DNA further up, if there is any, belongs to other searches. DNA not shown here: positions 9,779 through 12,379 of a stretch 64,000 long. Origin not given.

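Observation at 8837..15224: Orphaned but intact NuoL-M-M antiporter module: complex I arm lacking its N subunit and its electron-transfer half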

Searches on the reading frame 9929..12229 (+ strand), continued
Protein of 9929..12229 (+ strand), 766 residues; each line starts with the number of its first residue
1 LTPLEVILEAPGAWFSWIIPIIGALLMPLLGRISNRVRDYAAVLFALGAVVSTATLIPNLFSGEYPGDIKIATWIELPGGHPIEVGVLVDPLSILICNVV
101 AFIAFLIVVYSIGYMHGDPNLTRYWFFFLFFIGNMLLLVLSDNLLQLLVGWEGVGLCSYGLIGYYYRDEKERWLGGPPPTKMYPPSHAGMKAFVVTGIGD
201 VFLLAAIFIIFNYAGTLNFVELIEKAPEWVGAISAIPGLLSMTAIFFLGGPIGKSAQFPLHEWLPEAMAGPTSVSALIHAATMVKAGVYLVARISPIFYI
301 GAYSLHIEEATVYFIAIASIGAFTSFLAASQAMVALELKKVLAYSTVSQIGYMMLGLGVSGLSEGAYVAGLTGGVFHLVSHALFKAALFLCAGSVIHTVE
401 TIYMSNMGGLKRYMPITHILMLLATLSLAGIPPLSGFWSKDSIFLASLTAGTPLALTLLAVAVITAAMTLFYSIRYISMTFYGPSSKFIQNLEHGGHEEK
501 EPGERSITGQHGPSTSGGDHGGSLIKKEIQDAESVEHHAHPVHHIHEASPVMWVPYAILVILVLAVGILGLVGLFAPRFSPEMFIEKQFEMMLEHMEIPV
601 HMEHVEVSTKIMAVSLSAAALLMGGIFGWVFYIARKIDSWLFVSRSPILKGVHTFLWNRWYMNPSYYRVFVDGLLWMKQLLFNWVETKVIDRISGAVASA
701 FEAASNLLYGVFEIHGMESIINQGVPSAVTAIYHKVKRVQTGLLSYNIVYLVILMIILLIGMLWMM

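Call 50: find_encoding_contigs(protein=P0399, flank=10000, max_places=6)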
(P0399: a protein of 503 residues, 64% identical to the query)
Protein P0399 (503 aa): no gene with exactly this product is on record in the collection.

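Call 51: list_cluster_members(proteins=[P0399, P0132, P0303, P0270])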
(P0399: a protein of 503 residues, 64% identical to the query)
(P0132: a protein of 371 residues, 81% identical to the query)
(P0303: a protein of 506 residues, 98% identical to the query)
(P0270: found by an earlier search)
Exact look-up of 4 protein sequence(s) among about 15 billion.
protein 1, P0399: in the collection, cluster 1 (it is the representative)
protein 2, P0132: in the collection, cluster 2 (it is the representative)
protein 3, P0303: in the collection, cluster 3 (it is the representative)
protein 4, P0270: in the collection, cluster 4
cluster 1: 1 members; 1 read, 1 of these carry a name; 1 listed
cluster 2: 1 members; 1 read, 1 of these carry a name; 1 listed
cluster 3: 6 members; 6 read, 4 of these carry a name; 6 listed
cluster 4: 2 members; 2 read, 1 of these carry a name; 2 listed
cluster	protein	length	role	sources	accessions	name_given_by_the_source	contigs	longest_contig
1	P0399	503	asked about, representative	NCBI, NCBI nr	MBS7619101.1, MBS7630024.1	NADH-quinone oxidoreductase subunit M [Candidatus Bathyarchaeota archaeon]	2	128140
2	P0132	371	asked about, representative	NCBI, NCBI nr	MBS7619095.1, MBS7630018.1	nickel-dependent hydrogenase large subunit [Candidatus Bathyarchaeota archaeon]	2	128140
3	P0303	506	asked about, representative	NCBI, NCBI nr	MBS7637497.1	hypothetical protein KEJ49_01200 [Candidatus Bathyarchaeota archaeon] | hypothetical protein [Candidatus Bathyarchaeota archaeon]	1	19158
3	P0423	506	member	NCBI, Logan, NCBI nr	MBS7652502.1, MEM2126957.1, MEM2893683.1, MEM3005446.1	MAG: proton-conducting transporter membrane subunit [Candidatus Bathyarchaeia archaeon] | hypothetical protein [Candidatus Bathyarchaeota archaeon]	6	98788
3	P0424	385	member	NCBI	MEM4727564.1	MAG: proton-conducting transporter membrane subunit, partial [Candidatus Bathyarchaeia ...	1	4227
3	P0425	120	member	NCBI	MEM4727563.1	MAG: hypothetical protein QXD04_04850, partial [Candidatus Bathyarchaeia archaeon]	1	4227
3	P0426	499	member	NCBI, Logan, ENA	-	-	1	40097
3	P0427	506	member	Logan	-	-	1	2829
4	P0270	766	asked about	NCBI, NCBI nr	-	-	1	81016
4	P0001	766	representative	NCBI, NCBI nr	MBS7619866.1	NADH-quinone oxidoreductase subunit L [Candidatus Bathyarchaeota archaeon]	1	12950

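Call 55: search_solved_structures(query=window:9929-12229:+, show_alignments=1, max_evalue=1e-30)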
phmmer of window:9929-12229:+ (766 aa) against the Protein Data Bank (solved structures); distinct sequences matched with E-value up to 1e-30: 38.
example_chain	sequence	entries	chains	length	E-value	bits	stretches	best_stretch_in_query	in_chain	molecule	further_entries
6hum_F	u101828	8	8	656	2.4e-84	287.3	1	13-484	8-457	NADH dehydrogenase subunit 5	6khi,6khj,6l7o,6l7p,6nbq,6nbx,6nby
7z7r_L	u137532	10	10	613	1.2e-79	271.8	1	17-485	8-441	NADH dehydrogenase subunit L | NADH-quinone oxidoreductase subunit L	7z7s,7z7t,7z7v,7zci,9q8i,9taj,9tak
3rko_L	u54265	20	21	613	1.2e-79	271.7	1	17-485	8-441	NADH-QUINONE OXIDOREDUCTASE SUBUNIT L | Proton-translocating NADH-quinone oxidoreductase, chain L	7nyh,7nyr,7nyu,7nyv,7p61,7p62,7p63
7eu3_F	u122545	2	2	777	9.1e-74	252.3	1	23-492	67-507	NAD(P)H-quinone oxidoreductase subunit F | NADH-plastoquinone oxidoreductase subunit 5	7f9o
8e9g_L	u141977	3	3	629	8.2e-73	249.1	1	13-583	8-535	NADH-quinone oxidoreductase, L subunit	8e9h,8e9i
8qby_L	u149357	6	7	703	1.3e-71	245.1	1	20-484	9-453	NADH dehydrogenase subunit L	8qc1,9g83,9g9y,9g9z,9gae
7ar7_L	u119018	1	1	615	2e-69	237.9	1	63-492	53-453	NADH-ubiquinone oxidoreductase chain 5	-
7aqq_L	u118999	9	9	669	2.5e-69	237.6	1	63-492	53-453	NADH-ubiquinone oxidoreductase chain 5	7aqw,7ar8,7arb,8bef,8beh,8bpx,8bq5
7a23_a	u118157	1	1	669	3.8e-69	237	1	63-492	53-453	Nad5m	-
4he8_L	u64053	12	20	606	9.1e-69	235.7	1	18-484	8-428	NADH-quinone oxidoreductase subunit 12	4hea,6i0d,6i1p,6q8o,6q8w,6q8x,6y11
9grx_F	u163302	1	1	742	4.8e-68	233.4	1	78-492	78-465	NAD(P)H-quinone oxidoreductase subunit 5, chloroplastic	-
8e73_5M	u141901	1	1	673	1.9e-67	231.4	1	60-491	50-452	Nad5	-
7wff_F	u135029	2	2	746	5.7e-67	229.8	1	23-491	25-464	NAD(P)H-quinone oxidoreductase subunit 5, chloroplastic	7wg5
7zm7_5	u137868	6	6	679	2.8e-57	197.8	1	18-483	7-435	NADH-ubiquinone oxidoreductase chain 5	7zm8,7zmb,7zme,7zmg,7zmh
6z16_A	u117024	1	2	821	1.2e-55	192.4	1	83-489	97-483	Multisubunit Na+/H+ antiporter, A subunit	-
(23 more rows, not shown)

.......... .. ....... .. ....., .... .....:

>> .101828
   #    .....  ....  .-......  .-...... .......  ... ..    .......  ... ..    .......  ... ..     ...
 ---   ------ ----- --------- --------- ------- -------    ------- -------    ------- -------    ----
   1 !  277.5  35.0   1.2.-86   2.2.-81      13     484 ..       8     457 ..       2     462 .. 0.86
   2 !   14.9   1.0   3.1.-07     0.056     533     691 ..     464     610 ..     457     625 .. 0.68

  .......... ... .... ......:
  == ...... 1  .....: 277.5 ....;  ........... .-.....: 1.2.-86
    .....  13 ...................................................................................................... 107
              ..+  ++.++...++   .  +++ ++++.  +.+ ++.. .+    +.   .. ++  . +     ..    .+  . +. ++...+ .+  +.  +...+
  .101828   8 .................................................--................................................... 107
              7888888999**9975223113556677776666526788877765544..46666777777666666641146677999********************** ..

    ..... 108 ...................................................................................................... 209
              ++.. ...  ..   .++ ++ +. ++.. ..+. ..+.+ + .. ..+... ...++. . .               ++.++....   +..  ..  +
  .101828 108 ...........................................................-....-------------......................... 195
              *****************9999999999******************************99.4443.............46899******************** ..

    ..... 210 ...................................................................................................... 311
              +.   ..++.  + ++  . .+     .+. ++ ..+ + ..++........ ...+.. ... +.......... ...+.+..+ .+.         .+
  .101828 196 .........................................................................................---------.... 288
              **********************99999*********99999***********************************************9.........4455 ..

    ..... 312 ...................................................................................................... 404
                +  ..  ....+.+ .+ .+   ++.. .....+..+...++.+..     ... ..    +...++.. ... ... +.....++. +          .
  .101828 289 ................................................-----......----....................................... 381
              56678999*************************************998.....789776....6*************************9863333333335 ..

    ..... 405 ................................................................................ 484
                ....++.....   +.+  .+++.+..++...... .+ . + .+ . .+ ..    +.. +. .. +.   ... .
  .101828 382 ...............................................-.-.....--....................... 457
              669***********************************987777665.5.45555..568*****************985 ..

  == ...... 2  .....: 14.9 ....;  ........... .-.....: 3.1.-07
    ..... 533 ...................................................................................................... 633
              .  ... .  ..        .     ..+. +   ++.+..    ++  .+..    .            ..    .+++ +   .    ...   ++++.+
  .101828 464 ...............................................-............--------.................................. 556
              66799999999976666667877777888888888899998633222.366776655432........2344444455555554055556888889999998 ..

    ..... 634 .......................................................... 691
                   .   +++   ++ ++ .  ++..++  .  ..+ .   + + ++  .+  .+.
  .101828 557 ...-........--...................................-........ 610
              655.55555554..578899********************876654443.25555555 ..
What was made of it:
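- On Complex I / Fpo-like enzyme, subunit NuoL: Alignment to 6hum_F (call 55).
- Checked: This is seen in the alignment to solved NdhF/NuoL chains (call 55).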
